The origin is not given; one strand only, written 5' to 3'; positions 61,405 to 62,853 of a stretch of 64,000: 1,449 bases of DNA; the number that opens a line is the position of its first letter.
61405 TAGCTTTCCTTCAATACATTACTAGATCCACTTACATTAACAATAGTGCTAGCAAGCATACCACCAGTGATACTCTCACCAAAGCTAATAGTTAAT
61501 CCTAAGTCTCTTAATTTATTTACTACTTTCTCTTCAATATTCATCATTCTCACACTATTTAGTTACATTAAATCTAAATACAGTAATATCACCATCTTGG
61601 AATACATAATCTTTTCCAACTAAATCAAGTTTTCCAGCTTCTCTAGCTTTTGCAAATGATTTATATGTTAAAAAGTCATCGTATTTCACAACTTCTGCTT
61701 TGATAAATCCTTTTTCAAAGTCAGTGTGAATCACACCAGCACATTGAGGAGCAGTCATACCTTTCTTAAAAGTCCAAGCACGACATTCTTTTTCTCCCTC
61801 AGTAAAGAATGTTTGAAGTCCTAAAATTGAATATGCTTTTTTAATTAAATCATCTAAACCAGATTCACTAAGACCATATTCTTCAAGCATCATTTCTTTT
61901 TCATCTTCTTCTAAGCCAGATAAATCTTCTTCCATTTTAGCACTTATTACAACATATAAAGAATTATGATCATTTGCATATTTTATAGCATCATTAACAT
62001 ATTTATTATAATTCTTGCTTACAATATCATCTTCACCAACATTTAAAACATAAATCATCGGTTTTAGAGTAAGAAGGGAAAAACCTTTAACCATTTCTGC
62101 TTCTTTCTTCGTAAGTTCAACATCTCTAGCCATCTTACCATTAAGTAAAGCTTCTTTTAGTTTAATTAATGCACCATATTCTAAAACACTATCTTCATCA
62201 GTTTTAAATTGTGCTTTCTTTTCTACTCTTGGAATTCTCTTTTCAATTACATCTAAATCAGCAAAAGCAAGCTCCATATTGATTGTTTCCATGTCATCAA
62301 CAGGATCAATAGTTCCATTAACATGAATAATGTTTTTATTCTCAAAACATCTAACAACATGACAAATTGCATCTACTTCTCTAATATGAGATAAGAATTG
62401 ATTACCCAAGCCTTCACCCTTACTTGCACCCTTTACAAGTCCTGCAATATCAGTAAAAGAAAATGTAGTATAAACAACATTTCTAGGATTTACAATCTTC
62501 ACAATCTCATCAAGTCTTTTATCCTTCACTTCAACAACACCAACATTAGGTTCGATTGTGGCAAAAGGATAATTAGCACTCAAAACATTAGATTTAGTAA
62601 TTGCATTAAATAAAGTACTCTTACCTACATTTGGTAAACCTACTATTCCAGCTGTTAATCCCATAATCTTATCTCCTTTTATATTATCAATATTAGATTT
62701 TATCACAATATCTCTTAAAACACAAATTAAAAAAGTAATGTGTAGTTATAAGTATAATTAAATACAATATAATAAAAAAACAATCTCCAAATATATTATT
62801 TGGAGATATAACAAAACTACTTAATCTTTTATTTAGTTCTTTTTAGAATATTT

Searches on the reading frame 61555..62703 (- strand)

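Call 68: search_protein_families(library=pfam, proteins=[window:61555-62703:-], max_evalue=0.00001)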
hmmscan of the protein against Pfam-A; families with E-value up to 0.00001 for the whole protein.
window:61555-62703:- (382 aa): 3 families
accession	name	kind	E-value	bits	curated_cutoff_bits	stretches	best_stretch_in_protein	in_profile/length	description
PF06071.19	YchF-GTPase_C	-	1.9e-38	130.9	27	1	296-379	1-84/84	Protein of unknown function (DUF933)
PF01926.29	MMR_HSR1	-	4e-23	82.1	21.9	1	18-123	2-86/113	50S ribosome-binding GTPase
PF02421.24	FeoB_N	-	3.3e-09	36.9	27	1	19-64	4-49/156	Ferrous iron transport protein B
